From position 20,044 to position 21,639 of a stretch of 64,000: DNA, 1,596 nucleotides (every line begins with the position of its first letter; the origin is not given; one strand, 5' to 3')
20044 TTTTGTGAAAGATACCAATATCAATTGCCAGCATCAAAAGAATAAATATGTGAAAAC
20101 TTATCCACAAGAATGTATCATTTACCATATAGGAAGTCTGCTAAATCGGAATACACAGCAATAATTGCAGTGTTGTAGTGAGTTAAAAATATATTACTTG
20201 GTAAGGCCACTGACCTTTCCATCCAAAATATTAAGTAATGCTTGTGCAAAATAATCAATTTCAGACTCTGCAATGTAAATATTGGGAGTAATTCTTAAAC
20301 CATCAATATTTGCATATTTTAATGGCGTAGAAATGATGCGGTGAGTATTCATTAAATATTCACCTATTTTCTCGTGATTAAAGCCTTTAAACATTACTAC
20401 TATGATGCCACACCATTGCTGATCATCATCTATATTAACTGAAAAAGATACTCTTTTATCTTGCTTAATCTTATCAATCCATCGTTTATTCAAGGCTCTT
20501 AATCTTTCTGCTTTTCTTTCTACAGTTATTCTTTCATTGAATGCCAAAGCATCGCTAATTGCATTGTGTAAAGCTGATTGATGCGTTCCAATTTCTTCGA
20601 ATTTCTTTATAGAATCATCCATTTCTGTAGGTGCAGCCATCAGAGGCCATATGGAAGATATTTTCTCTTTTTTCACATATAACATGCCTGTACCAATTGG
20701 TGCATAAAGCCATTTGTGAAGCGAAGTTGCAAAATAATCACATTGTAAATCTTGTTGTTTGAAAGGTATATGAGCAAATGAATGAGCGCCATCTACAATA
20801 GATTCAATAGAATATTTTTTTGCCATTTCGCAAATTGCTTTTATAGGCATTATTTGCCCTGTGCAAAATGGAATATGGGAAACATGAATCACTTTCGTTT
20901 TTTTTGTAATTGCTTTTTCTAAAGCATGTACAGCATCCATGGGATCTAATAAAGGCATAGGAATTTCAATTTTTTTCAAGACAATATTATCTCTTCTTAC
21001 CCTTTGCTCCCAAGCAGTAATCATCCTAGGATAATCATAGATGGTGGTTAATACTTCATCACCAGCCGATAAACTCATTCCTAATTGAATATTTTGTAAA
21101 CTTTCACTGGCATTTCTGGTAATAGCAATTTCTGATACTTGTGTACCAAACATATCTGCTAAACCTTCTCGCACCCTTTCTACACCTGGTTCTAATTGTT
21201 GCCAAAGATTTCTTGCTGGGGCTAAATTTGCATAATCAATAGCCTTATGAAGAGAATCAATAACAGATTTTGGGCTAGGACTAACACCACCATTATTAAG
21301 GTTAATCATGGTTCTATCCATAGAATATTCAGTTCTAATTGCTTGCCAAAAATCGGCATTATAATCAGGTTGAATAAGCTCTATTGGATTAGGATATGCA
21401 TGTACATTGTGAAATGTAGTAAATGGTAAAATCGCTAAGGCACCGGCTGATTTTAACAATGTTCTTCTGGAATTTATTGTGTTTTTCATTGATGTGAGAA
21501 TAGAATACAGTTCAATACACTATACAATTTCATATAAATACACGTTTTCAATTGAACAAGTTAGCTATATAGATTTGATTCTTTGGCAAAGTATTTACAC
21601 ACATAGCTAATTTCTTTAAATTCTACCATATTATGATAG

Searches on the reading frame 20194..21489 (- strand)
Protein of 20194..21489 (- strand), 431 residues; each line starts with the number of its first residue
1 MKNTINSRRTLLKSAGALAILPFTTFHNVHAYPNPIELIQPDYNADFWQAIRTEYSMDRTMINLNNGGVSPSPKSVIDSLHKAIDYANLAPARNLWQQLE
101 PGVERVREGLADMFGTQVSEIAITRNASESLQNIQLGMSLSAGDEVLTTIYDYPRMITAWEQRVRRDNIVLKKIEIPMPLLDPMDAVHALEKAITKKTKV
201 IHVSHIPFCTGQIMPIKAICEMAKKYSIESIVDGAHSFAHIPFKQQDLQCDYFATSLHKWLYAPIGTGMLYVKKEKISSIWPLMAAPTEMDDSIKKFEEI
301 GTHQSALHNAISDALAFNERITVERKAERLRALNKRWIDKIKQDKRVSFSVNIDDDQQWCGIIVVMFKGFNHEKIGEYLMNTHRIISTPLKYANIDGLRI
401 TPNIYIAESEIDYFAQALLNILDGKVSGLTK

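Call 51: search_protein_families(library=pfam, proteins=[window:20194-21489:-], max_evalue=0.00001)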
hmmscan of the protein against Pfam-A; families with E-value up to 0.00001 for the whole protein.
window:20194-21489:- (431 aa): 2 families
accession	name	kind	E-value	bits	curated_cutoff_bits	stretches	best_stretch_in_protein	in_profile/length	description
PF00266.25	Aminotran_5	-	1.2e-39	136.8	21.5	1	63-382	2-331/371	Aminotransferase class-V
PF01053.26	Cys_Met_Meta_PP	-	3.3e-06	26.4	27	1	140-261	88-200/381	Cys/Met metabolism PLP-dependent enzyme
